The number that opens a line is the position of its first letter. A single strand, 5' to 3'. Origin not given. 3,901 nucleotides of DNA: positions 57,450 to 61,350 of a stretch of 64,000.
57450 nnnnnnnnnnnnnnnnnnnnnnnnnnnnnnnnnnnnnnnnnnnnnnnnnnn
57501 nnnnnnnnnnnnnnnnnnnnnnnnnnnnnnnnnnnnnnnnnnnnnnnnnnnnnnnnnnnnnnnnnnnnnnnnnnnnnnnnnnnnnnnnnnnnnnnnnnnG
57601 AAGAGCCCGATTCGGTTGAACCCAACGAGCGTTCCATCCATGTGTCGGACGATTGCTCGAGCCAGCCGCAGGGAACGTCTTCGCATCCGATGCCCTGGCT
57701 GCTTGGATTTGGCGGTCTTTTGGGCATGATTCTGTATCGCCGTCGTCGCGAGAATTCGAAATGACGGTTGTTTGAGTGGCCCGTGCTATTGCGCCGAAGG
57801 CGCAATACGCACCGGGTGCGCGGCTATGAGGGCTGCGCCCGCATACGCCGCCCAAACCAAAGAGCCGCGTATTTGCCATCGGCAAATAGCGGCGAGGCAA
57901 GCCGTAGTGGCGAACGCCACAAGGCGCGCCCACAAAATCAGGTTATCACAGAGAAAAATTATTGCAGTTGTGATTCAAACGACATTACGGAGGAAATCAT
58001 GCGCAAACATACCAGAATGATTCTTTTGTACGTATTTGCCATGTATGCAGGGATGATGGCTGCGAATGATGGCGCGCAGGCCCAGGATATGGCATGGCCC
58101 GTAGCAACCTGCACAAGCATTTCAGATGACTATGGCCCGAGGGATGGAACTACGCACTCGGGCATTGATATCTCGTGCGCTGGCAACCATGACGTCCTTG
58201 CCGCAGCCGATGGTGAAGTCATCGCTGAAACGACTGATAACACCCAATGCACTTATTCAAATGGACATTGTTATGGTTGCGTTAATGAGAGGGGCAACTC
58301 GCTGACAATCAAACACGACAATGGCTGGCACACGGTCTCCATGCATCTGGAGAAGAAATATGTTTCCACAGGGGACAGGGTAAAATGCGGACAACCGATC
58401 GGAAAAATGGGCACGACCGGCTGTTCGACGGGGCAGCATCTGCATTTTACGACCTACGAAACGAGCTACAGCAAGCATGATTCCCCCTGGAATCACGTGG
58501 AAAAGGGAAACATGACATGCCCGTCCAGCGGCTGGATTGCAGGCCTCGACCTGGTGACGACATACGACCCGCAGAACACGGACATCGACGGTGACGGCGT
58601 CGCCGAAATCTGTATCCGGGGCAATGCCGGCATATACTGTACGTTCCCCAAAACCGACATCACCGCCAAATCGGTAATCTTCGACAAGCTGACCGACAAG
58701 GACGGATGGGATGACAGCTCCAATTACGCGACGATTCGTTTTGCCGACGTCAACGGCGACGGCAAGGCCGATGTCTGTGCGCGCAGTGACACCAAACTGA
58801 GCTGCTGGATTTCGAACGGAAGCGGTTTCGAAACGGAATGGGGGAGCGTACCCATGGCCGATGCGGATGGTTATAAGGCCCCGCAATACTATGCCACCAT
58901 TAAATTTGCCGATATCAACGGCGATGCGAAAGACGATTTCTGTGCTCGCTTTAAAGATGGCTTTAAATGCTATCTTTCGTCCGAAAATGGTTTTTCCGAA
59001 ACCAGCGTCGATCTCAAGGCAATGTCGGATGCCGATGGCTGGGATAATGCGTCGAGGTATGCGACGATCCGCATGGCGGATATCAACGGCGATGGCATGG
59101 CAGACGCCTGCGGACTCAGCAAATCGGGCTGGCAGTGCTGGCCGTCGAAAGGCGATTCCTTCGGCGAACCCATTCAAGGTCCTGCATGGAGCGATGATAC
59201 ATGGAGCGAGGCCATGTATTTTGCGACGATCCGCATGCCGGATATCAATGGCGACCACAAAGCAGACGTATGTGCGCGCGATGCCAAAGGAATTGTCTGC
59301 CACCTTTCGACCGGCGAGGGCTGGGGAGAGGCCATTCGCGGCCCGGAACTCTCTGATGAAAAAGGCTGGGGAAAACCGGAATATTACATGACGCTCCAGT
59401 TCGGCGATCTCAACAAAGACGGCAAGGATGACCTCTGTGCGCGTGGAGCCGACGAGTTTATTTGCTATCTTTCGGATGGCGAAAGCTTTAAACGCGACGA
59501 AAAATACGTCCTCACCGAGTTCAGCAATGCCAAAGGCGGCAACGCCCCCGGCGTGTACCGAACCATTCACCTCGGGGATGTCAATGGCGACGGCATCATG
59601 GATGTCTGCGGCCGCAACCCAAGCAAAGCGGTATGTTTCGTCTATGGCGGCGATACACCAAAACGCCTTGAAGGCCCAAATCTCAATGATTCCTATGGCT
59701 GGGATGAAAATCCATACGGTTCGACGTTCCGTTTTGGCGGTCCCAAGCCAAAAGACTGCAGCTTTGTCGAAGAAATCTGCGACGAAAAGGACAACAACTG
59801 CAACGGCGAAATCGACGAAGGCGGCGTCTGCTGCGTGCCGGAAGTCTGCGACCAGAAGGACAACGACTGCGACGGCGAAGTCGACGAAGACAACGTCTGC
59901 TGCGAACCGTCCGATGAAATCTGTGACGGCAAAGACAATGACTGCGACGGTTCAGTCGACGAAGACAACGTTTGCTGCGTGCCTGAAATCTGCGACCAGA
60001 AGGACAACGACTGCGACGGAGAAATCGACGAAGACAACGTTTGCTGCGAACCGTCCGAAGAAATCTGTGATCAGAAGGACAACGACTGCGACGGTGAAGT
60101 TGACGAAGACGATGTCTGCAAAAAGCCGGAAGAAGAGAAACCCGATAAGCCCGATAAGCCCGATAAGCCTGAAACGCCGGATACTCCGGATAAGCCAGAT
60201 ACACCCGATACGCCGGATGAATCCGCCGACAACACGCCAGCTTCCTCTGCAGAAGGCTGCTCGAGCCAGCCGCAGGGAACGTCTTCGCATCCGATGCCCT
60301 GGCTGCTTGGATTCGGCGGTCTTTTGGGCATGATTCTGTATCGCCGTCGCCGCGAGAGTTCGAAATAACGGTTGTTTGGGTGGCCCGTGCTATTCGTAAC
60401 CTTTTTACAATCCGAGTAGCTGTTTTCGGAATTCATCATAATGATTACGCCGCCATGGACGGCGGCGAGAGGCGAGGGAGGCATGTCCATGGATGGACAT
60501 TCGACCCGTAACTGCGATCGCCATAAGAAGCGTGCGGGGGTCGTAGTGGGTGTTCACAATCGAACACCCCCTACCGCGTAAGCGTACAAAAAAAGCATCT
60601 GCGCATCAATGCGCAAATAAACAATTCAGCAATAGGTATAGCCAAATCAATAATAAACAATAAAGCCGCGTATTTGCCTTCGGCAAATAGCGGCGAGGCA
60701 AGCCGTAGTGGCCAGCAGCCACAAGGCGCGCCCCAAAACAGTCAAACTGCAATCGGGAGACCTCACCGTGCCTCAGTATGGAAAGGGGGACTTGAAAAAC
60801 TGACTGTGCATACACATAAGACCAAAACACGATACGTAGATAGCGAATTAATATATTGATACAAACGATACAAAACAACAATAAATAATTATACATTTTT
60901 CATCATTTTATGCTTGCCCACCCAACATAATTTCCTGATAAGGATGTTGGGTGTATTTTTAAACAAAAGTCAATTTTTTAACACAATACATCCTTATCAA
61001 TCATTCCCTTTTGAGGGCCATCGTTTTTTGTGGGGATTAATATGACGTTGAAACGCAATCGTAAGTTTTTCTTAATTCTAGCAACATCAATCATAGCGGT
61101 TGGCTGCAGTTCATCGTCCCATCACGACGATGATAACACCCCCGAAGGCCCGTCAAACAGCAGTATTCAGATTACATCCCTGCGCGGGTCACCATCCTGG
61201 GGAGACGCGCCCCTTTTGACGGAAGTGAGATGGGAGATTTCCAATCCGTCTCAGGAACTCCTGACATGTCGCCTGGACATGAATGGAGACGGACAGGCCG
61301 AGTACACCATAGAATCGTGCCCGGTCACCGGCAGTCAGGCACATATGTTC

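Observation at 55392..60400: Tandem duplicated M23 peptidase-FG-GAP-MopE proteins with a gene-converted 3' end and co-duplicated REP element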

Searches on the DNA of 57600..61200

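Call 29: search_rna_families(source=window, start=57600, end=61200, threshold=evalue, max_evalue=1)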
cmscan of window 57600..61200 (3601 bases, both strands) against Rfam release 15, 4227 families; matches with E-value up to 1: 1.
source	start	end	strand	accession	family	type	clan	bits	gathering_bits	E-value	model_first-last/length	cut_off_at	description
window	58199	58273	-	RF02407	snoR122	Gene; snRNA; snoRNA; CD-box;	-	24.3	36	0.72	1-74/74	no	Small nucleolar RNA snoR122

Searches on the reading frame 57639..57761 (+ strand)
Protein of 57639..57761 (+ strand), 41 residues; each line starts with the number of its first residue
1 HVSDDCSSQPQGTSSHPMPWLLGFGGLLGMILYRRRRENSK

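Call 38: find_homologous_proteins(query=window:57639-57761:+, max_evalue=10)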
Query seq(41 aa): no candidate shares three 5-residue words with the query. No homologue found.

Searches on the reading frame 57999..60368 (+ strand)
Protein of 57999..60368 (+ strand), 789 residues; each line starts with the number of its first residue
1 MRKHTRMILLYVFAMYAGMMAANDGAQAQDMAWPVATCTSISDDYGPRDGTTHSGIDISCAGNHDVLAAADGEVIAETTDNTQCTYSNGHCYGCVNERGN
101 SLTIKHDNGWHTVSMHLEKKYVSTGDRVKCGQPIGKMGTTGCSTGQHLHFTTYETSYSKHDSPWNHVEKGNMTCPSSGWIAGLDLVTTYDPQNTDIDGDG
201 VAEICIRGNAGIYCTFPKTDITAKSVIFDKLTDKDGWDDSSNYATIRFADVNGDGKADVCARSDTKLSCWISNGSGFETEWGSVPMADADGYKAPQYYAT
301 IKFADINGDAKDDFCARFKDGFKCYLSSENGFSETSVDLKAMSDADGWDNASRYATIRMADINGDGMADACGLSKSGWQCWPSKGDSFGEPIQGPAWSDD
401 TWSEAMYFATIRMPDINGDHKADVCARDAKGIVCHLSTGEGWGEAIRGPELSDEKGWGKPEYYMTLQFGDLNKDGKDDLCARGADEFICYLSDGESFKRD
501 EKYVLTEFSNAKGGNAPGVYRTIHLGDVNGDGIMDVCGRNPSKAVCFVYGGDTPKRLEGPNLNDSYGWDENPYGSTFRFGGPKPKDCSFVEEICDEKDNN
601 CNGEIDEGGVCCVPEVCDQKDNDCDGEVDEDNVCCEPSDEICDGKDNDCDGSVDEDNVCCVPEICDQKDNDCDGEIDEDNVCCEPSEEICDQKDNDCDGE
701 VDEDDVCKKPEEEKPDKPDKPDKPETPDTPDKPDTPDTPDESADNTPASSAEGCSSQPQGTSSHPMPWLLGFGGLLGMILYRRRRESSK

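Call 7: search_protein_families(library=pfam, proteins=[window:57999-60368:+], max_evalue=0.01)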
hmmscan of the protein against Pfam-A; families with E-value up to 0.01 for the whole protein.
window:57999-60368:+ (789 aa): 5 families
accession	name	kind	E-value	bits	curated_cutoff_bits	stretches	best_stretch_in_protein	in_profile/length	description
PF13517.12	FG-GAP_3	-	1.4e-23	83.6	26.9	6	250-314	1-59/61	FG-GAP-like repeat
PF01551.29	Peptidase_M23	-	1.9e-22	79.7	28.7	1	52-155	2-90/96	Peptidase family M23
PF11617.13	Cu-binding_MopE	-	4.7e-17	62.3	27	5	614-630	14-30/30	Putative metal-binding motif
PF01839.29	FG-GAP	-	2e-14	53.5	22.1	0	246-259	5-18/37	FG-GAP repeat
PF12256.14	TcdB_toxin_midN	-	2e-05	24.4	24.8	0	244-265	28-50/181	Insecticide toxin TcdB middle/N-terminal region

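Call 8: search_protein_families(library=ncbifam, proteins=[window:57999-60368:+], max_evalue=0.1)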
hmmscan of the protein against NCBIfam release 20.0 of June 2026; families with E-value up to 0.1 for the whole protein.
window:57999-60368:+ (789 aa): 16 families
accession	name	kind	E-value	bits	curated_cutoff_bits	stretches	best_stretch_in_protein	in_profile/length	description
NF052336.1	PdgHdaseHSB100310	equivalog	6.9e-16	58.5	500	1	18-154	22-143/316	peptidoglycan hydrolase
NF053824.1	PdgNdpepShyC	equivalog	9.8e-13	47.8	700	1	98-151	326-379/429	peptidoglycan DD-endopeptidase ShyC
NF008652.0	PRK11649.1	equivalog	4.9e-12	45.3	341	1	52-153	312-398/439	murein DD-endopeptidase MepM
NF050804.1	CellDivDipMCaul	equivalog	1.1e-09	37.6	900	1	31-151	507-612/634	cell division endopeptidase DipM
NF041208.1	celldiv_DipM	equivalog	1.9e-09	37.3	740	1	25-155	292-407/419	cell division endopeptidase DipM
NF052530.1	Heli_ShapePgp3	exception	2.2e-09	36.9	300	1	98-152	197-251/270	peptidoglycan metallopeptidase Pgp3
NF053825.1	PdgNdpepShyA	equivalog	3.1e-09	36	700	1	69-151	303-379/425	peptidoglycan DD-endopeptidase ShyA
NF040883.1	amid_act_ActS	equivalog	5.2e-09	35.7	375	1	29-151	113-219/242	amidase activator ActS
NF052529.1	PG_M23_Pgp6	exception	1.3e-06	27.4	600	1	99-151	366-418/452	peptidoglycan metallopeptidase Pgp6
NF008123.1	PRK10871.1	equivalog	5.5e-06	26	311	1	23-151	238-348/365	murein hydrolase activator NlpD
NF053738.1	S2SprSpoIIQBc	equivalog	1.1e-05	25.2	250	1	99-151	155-209/232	stage II sporulation protein SpoIIQ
NF047539.1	XAC2610_fam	domain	0.0019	18.6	35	0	246-264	1-19/89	XAC2610-related protein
NF008644.1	PRK11637.1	equivalog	0.0019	17.2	270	1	29-154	262-372/385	murein hydrolase activator EnvC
TIGR03901.2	MYXO-CTERM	domain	0.0034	17.7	20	1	753-785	5-33/34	MYXO-CTERM sorting domain-containing protein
NF033191.4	JDVT-CTERM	domain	0.064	13.2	27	0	753-785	5-35/35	JDVT-CTERM domain-containing protein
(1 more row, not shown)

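Call 16: find_encoding_contigs(protein=window:57999-60368:+, flank=10000, max_places=6)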
Protein window:57999-60368:+ (789 aa): no gene with exactly this product is on record in the collection.

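Call 26: find_homologous_proteins(query=window:57999-60365:+, max_evalue=1e-100)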
Query window:57999-60365:+ (789 aa): 154 proteins with E <= 1e-100 among 8000 candidates; the best 120 are listed.
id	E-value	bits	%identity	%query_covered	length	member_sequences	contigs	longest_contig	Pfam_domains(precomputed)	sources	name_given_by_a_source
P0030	0.0e+0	1125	95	64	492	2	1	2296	PF01839.30,PF11617.14,PF13517.13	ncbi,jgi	jgi:MYXO-CTERM domain-containing protein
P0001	0.0e+0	1092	61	100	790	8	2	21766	PF01839.30,PF12256.15,PF01551.30,PF11617.14,PF13517.13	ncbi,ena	-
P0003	1.4e-285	968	51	97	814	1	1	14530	PF01839.30,PF12256.15,PF01551.30,PF11617.14,PF00404.25,PF13517.13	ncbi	-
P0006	4.6e-274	930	50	91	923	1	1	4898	PF01839.30,PF12256.15,PF01551.30,PF11617.14,PF13517.13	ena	-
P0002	7.4e-271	919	53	100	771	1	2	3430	PF01839.30,PF12256.15,PF01551.30,PF16743.11,PF11617.14,PF13517.13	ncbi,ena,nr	ncbi:MAG: peptidoglycan DD-metalloendopeptidase family protein [Proteobacteria bacterium]|nr:peptido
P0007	5.7e-270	916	50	100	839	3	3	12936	PF01839.30,PF01551.30,PF11617.14,PF13517.13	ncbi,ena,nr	ncbi:MAG: peptidoglycan DD-metalloendopeptidase family protein [Proteobacteria bacterium]|nr:peptido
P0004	1.8e-267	908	53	100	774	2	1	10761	PF01839.30,PF12256.15,PF01551.30,PF11617.14,PF13517.13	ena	-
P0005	1.5e-262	892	51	98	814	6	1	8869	PF01839.30,PF12256.15,PF01551.30,PF11617.14,PF00404.25,PF13517.13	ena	-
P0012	1.4e-251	855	46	98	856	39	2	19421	PF01839.30,PF01551.30,PF11617.14,PF13517.13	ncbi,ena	-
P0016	6.2e-251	853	51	100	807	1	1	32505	PF01839.30,PF01551.30,PF11617.14,PF13517.13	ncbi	-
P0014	9.9e-251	853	51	91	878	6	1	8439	PF01839.30,PF01551.30,PF11617.14,PF13517.13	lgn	-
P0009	2.1e-247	842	50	100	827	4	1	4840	PF01839.30,PF01551.30,PF11617.14,PF13517.13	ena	-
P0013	7.5e-242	823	50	99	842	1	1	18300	PF01839.30,PF12256.15,PF01551.30,PF16743.11,PF11617.14,PF13517.13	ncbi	-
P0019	8.7e-236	803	48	90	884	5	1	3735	PF01839.30,PF01551.30,PF11617.14,PF13517.13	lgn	-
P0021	1.9e-232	792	48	99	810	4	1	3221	PF01839.30,PF12256.15,PF01551.30,PF11617.14,PF13517.13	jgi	jgi:hypothetical protein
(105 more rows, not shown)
